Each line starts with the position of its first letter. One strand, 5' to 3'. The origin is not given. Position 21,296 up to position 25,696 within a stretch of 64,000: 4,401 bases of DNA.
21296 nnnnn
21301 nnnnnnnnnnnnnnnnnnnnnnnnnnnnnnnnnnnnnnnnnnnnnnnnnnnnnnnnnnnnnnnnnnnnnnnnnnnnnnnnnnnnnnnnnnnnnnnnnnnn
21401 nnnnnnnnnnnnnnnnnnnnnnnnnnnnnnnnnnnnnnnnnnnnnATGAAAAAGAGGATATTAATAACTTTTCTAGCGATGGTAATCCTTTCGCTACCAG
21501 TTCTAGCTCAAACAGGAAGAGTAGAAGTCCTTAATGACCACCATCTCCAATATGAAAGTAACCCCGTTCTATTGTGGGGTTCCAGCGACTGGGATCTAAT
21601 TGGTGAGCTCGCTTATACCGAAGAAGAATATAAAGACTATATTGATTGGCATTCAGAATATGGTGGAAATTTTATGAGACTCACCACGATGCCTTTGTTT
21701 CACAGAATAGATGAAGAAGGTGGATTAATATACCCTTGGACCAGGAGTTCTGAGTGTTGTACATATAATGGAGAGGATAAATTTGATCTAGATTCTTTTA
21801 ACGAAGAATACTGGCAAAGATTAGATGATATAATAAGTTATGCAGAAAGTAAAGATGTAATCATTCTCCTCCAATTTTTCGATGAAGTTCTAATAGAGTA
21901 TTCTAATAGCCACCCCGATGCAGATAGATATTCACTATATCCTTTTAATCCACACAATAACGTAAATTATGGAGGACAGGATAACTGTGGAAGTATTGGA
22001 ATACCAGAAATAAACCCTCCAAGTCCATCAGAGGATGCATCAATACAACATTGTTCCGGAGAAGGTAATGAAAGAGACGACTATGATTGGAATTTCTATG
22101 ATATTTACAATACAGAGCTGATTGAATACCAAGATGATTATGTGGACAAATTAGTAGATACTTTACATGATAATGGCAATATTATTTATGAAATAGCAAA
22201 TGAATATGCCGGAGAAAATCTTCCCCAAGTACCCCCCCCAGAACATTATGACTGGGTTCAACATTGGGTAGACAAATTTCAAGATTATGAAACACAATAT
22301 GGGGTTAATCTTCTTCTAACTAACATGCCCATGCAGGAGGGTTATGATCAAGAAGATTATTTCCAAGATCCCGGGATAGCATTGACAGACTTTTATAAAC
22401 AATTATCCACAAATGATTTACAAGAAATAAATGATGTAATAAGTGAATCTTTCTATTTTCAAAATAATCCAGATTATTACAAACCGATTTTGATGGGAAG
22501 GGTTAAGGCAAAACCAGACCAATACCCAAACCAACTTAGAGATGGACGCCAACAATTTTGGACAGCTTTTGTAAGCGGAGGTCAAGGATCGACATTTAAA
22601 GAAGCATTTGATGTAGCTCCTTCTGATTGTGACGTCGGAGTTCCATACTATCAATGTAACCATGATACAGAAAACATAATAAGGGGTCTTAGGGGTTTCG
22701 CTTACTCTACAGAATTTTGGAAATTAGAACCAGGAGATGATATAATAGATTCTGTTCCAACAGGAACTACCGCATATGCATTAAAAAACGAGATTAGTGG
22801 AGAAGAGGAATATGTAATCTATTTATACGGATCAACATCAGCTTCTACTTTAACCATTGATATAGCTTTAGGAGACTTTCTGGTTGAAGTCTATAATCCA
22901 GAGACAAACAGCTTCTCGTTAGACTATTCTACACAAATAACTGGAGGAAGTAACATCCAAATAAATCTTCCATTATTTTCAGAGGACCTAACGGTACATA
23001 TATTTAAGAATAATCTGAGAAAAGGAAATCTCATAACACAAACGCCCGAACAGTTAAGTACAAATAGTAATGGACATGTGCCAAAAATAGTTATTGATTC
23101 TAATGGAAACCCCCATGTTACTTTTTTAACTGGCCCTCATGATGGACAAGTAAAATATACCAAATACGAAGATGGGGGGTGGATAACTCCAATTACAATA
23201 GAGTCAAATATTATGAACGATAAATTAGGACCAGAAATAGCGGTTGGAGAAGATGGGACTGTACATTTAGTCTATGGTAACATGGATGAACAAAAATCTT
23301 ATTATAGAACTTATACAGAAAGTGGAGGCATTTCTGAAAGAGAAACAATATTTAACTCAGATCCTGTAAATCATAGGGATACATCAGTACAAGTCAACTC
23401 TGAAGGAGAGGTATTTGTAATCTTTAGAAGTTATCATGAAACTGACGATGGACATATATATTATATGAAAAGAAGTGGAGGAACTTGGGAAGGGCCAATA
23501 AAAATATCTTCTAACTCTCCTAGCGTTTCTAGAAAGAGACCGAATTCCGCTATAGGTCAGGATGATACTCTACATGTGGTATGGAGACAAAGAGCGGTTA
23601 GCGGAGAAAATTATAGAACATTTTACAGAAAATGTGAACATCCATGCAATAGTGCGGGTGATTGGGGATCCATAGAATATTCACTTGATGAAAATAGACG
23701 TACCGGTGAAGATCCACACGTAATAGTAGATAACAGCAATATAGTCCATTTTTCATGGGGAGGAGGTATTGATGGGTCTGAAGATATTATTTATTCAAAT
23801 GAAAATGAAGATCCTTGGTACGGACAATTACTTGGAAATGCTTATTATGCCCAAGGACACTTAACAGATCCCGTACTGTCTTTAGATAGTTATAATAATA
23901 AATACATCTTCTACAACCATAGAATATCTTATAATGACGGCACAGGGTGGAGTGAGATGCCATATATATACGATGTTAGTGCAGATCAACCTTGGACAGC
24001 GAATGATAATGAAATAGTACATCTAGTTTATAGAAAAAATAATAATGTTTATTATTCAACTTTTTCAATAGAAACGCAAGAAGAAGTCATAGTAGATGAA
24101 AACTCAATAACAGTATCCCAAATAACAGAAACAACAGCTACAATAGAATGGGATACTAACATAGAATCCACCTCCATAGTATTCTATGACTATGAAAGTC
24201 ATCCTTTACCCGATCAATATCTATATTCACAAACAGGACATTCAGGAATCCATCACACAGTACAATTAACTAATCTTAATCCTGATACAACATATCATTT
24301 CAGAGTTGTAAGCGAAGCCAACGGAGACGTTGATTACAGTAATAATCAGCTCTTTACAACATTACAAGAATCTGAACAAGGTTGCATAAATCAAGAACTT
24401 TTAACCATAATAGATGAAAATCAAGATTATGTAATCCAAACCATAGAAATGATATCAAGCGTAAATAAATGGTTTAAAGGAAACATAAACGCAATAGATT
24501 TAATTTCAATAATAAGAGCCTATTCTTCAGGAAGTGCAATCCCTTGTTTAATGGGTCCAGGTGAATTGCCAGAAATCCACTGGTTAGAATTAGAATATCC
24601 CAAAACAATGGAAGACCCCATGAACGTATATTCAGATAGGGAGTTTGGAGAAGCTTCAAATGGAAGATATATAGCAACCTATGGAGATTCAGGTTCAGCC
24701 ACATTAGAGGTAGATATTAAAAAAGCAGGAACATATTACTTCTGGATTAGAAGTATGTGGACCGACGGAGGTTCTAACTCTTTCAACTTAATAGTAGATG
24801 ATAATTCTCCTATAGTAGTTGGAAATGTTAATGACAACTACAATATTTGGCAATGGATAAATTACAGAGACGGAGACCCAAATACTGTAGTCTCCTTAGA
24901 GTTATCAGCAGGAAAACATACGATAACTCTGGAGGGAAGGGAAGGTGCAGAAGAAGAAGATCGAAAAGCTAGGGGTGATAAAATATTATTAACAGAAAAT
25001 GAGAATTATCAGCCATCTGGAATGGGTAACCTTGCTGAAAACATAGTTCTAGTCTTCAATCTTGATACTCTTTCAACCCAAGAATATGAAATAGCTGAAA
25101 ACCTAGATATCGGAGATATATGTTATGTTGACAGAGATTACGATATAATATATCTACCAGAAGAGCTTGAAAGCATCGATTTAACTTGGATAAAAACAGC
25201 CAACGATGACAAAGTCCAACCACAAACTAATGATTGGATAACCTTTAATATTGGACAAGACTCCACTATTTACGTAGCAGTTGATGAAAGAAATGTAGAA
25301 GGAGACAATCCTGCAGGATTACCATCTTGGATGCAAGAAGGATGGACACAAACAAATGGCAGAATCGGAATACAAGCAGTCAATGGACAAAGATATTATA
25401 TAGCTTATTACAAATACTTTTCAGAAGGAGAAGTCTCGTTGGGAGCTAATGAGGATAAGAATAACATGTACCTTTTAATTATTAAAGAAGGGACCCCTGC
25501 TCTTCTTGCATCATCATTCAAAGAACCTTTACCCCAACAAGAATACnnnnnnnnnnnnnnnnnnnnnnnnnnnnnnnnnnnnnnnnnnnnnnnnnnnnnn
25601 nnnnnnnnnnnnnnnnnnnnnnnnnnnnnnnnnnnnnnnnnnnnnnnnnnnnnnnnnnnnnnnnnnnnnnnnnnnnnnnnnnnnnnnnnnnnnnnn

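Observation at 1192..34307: Five secreted proteins share an FN3-like plus single-EF-hand dockerin-like cassette: a candidate archaeal enzyme-docking system with no visible cohesin partner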

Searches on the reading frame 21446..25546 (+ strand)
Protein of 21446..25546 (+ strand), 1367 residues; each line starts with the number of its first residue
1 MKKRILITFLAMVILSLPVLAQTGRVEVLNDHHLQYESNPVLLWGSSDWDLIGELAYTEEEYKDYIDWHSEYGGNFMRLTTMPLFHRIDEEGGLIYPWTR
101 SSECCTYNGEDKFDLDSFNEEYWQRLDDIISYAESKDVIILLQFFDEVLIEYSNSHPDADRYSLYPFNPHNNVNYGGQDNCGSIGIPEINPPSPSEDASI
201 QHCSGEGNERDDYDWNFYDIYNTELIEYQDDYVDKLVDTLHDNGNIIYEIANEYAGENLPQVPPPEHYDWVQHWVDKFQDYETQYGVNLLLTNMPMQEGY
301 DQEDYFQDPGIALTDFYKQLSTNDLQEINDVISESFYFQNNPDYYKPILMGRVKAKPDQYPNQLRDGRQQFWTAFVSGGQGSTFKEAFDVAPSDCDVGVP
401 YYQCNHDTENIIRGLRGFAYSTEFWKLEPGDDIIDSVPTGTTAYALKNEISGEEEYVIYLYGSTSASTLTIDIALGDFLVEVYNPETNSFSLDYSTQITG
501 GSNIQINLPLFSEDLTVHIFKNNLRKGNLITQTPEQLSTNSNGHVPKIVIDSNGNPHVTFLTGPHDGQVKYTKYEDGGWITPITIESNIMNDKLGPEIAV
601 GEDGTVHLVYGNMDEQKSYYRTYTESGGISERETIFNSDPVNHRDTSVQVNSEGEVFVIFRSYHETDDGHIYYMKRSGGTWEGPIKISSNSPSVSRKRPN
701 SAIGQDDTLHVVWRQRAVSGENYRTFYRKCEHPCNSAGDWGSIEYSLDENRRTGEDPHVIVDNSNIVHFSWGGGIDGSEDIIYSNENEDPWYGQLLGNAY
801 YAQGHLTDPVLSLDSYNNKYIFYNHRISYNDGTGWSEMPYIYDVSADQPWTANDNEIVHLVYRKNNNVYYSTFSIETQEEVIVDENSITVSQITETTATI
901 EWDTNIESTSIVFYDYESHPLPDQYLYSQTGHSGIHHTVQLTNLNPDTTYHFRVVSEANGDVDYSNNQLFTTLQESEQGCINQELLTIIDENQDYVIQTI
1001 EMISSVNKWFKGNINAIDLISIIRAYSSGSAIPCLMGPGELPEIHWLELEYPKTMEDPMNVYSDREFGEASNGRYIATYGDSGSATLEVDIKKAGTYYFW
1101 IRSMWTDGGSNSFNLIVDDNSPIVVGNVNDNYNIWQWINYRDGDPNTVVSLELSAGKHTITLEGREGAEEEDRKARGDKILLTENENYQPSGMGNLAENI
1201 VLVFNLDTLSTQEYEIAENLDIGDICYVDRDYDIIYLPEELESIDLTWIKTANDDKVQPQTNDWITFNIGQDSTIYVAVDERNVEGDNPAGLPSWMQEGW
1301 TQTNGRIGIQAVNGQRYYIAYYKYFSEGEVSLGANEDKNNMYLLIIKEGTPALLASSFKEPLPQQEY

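Call 8: search_protein_families(library=pfam, proteins=[window:21446-25546:+], max_evalue=1)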
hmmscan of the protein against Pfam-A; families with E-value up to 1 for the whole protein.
window:21446-25546:+ (1367 aa): 6 families
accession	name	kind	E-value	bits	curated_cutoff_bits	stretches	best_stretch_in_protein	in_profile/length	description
PF19815.4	DUF6298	-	3.4e-12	46.4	28.1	1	97-288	208-363/487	Family of unknown function (DUF6298)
PF16656.11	Pur_ac_phosph_N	-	3.3e-10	40.8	30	1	887-972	5-93/93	Purple acid Phosphatase, N-terminal domain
PF00041.27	fn3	-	2e-06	28.4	25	1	888-963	6-76/84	Fibronectin type III domain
PF13204.13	Apiosidase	-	4.2e-06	27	26.5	1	30-144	3-106/320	Apiosidase-like, catalytic domain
PF25297.1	DUF7878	-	0.14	12.5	25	0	302-349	35-81/128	Domain of unknown function (DUF7878)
PF04640.20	PLATZ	-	0.17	13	25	1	826-867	2-43/79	PLATZ transcription factor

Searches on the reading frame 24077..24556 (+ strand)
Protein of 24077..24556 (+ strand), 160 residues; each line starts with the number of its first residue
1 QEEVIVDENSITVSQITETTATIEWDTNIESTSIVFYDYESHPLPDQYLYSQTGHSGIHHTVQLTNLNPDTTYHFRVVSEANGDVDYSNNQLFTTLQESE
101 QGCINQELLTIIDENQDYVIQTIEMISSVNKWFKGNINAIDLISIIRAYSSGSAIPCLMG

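Call 48: predict_structure(alignment_id=A3)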
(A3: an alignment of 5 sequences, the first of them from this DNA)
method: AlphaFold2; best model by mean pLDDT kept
length: 160 residues; sequences in the alignment: 5
mean_pLDDT: 71.8   pTM: 0.53
mean pLDDT of the five models: 71.8, 66.9, 65.3, 63.2, 61.9
residues with pLDDT >= 90: 0; 70-90: 106; 50-70: 42; < 50: 12
segments of 3 or more residues with pLDDT < 50: 96-103, 158-160
pLDDT, mean of each block of 10 residues (from residue 1): 79 77 86 76 57 70 79 79 71 52 57 76 84 79 76 53
secondary structure, 60 per line:
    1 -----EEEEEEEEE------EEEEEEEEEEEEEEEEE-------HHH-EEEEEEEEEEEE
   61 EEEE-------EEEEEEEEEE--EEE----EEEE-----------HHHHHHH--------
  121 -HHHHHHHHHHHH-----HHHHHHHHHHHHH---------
elements in order: E6-14 E21-37 E49-64 E72-81 E84-86 E91-94 H106-112 H122-133 H139-151

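Call 51: fold_search(model_id=the predicted structure, library=pdb)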
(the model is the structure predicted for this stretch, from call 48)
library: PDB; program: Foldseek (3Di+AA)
matches with E <= 10: 1944; with E <= 0.001: 238
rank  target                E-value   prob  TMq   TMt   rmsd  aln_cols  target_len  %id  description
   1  7cg8_C                5.3e-06  1.00  0.44  0.65   3.6       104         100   23  Structure of the sensor domain (short construct) of the anti-sigma factor RsgI4 in Pseudobacteroides cellulosolvens (released 2021-06-30)
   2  1va9_MODEL_1_A        6.7e-06  1.00  0.44  0.56   3.2        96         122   19  Solution structure of the second FNIII domain of DSCAML1 protein (released 2005-02-22)
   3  3teu                  9.7e-06  1.00  0.42  0.65   3.3        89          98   19  Crystal structure of fibcon (released 2012-05-16)
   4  2ic2_B                1.0e-05  1.00  0.40  0.53   4.8       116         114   16  Crystal Structure of the First FNIII Domain of Ihog (released 2006-10-24)
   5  7y8h_B                1.2e-05  1.00  0.43  0.70   3.3        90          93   24  Crystal structure of sDscam FNIII1 domain, isoform alpha7 (released 2023-05-24)
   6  7cg8_A                1.3e-05  1.00  0.45  0.65   3.6       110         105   22  Structure of the sensor domain (short construct) of the anti-sigma factor RsgI4 in Pseudobacteroides cellulosolvens (released 2021-06-30)
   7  3b83_H                1.6e-05  1.00  0.43  0.67   3.4       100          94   25  Computer-Based Redesign of a beta Sandwich Protein Suggests that Extensive Negative Design Is Not Required for De Novo (released 2008-11-04)
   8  3n1p_C                1.6e-05  1.00  0.40  0.59   3.8        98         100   19  Crystal Structure of IhhN bound to BOCFn3 (released 2010-06-02)
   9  3b83_B                1.7e-05  1.00  0.42  0.68   3.5       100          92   25  Computer-Based Redesign of a beta Sandwich Protein Suggests that Extensive Negative Design Is Not Required for De Novo (released 2008-11-04)
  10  2xyc                  1.8e-05  1.00  0.45  0.26   2.3        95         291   22  CRYSTAL STRUCTURE OF NCAM2 IGIV-FN3I (released 2011-02-23)
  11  3b83_D                1.8e-05  1.00  0.41  0.68   3.0        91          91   27  Computer-Based Redesign of a beta Sandwich Protein Suggests that Extensive Negative Design Is Not Required for De Novo (released 2008-11-04)
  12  3n1f_D                2.3e-05  1.00  0.41  0.59   3.9       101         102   17  Crystal Structure of IhhN bound to CDOFn3 (released 2010-06-02)
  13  3b83_C                2.4e-05  1.00  0.43  0.66   3.3       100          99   25  Computer-Based Redesign of a beta Sandwich Protein Suggests that Extensive Negative Design Is Not Required for De Novo (released 2008-11-04)
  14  7t82_E                2.6e-05  1.00  0.43  0.68   2.7        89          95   22  Crystal Structure of LEUKOCIDIN E/CENTYRIN S26/FAB B438 (released 2023-01-11)
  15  7t87_C                2.7e-05  1.00  0.42  0.68   2.8        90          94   23  CRYSTAL STRUCTURE OF LEUKOCIDIN AB/CENTYRIN S17/FAB 214F COMPLEX (released 2023-01-11)
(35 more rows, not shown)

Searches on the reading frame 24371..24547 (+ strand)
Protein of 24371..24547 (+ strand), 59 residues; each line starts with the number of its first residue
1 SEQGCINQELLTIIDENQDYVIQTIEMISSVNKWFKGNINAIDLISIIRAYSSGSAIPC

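Call 9: search_protein_families(library=pfam, proteins=[window:24371-24547:+], max_evalue=10)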
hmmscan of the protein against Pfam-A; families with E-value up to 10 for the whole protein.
seq(59 aa): 1 family
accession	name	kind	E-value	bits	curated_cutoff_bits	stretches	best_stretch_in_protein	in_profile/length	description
PF13267.11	DUF4058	-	0.083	12.7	25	1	6-34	101-129/254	Protein of unknown function (DUF4058)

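Call 58: predict_structure(alignment_id=A5)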
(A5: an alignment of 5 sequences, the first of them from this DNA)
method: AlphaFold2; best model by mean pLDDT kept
length: 59 residues; sequences in the alignment: 5
mean_pLDDT: 86.3   pTM: 0.71
mean pLDDT of the five models: 86.3, 83.8, 83.2, 81.4, 80.4
residues with pLDDT >= 90: 29; 70-90: 25; 50-70: 4; < 50: 1
segments of 3 or more residues with pLDDT < 50: none
pLDDT, mean of each block of 10 residues (from residue 1): 70 87 94 95 91 80
secondary structure, 60 per line:
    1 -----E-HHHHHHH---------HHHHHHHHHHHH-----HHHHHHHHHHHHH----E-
elements in order: H8-14 H24-35 H41-53

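Call 60: fold_search(model_id=the predicted structure, library=pdb)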
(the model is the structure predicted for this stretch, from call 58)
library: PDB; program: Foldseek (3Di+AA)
matches with E <= 10: 32; with E <= 0.001: 0
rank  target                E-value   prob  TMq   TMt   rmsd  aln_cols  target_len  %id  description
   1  8rx8                  2.3e+00  0.18  0.46  0.22   5.1        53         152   17  The structure of CML18 in complex with 4 Ca2+ ions (released 2024-10-09)
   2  2p4v_A                3.5e+00  0.04  0.28  0.14  10.5        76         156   13  Crystal structure of the transcript cleavage factor, GreB at 2.6A resolution (released 2008-01-22)
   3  1m8q_B                3.7e+00  0.12  0.39  0.19   5.1        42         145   24  Molecular Models of Averaged Rigor Crossbridges from Tomograms of Insect Flight Muscle (released 2002-09-10)
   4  8qx5_B                4.0e+00  0.03  0.32  0.14  12.1        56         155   20  Helical Carotenoid Protein 4 (HCP4) from Anabaena with bound Canthaxanthin (released 2024-04-03)
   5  7vus_C                4.5e+00  0.09  0.42  0.40   5.2        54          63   11  Crystal structure of AlleyCat9 with 5-nitro-benzotriazole (released 2022-07-27)
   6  7bvr_A                4.8e+00  0.10  0.46  0.11   4.4        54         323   15  DgpB-DgpC complex apo (released 2021-04-14)
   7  7s6n_B                5.2e+00  0.10  0.43  0.07   8.8        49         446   18  N-acetylglucosamine-1-phosphotransferase (GNPT) alpha and beta subunits (GNPTAB) catalytic domain, from zebrafish (released 2022-05-25)
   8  7vuu_A                5.2e+00  0.08  0.41  0.39   5.1        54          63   11  Crystal structure of AlleyCat10 with inhibitor (released 2022-07-27)
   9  7vus_A                5.5e+00  0.08  0.41  0.40   5.1        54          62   11  Crystal structure of AlleyCat9 with 5-nitro-benzotriazole (released 2022-07-27)
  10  1g33                  5.5e+00  0.08  0.43  0.36   5.5        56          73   14  CRYSTAL STRUCTURE OF RAT PARVALBUMIN WITHOUT THE N-TERMINAL DOMAIN (released 2001-10-03)
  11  7vuu_C                5.9e+00  0.08  0.40  0.39   5.2        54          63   11  Crystal structure of AlleyCat10 with inhibitor (released 2022-07-27)
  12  9pmw_B                5.9e+00  0.07  0.41  0.13   4.5        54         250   17  Structure of HTTQ23-HAP40 complex bound to macrocycles HHL1, HD4 and HL2 (released 2025-08-20)
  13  6tz7_B                6.3e+00  0.08  0.41  0.22   5.8        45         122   16  Crystal Structure of Aspergillus fumigatus Calcineurin A, Calcineurin B, FKBP12 and FK506 (Tacrolimus) (released 2019-09-18)
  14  7vur_A                6.3e+00  0.08  0.42  0.39   5.6        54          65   11  Crystal structure of AlleyCat9 with calcium but no inhibitor (released 2022-07-27)
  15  7exz_A                6.8e+00  0.10  0.49  0.12   3.9        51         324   16  DgpB-DgpC complex apo 2.5 angstrom (released 2021-11-03)
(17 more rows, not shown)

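Call 72: search_protein_families(library=ncbifam, proteins=[window:24371-24547:+], max_evalue=1)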
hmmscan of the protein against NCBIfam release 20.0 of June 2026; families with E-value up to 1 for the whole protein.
seq(59 aa): 1 family
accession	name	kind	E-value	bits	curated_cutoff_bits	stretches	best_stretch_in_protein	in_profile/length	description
TIGR03218.1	catechol_dmpH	equivalog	0.14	11.5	350.55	1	17-53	133-164/263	2-oxo-3-hexenedioate decarboxylase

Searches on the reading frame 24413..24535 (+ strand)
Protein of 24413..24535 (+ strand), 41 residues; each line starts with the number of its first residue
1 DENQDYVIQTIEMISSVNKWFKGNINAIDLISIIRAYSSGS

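Call 41: find_homologous_proteins(query=A2, max_evalue=0.001)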
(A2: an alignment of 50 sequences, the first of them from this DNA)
Query A2 (50 sequences): 52 candidates shared short words with the query, none scored E <= 0.001.

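Call 42: search_solved_structures(query=A2, max_evalue=10, show_alignments=0)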
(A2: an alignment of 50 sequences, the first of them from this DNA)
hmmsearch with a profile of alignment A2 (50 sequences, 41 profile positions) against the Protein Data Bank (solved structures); distinct sequences matched with E-value up to 10: 351 (the best 60 are shown).
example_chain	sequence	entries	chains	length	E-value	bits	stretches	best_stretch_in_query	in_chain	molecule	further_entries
4zcu_A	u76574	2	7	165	4.4e-07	32.7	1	1-16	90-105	Calcium-binding mitochondrial carrier protein SCaMC-1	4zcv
4n5x_A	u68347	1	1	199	1.1e-06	31.5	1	1-16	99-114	Calcium-binding mitochondrial carrier protein SCaMC-1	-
6ui4_B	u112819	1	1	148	3.4e-06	29.9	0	1-17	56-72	Calmodulin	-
1clm_A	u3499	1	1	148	4.1e-06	29.6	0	1-15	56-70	CALMODULIN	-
1exr_A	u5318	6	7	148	4.1e-06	29.6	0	1-15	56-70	CALMODULIN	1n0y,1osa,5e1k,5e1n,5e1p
2lvi_A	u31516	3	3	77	7.6e-06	28.7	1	1-17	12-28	Polcalcin Phl p 7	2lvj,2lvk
1k9u_A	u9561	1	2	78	7.9e-06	28.7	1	1-17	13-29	Polcalcin Phl p 7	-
8aht_A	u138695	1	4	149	9.2e-06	28.5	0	1-17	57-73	Calmodulin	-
6daf_A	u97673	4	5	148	1e-05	28.3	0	1-17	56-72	Calmodulin-1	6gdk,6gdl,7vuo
9kui_C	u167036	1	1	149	1.1e-05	28.3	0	1-17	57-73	Calmodulin-1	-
5otj_D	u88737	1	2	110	2e-05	27.4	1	1-17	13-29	Polcalcin Phl p 7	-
2k7c_A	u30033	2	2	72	2.4e-05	27.1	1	1-19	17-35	Calcium-binding protein 1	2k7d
1jba_A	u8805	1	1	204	2.5e-05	27.1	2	1-18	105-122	PROTEIN (GUANYLATE CYCLASE ACTIVATING PROTEIN 2)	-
8rx8_A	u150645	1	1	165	2.9e-05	26.9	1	1-18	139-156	Probable calcium-binding protein CML18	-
1rfj_A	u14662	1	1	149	3.2e-05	26.8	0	1-16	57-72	calmodulin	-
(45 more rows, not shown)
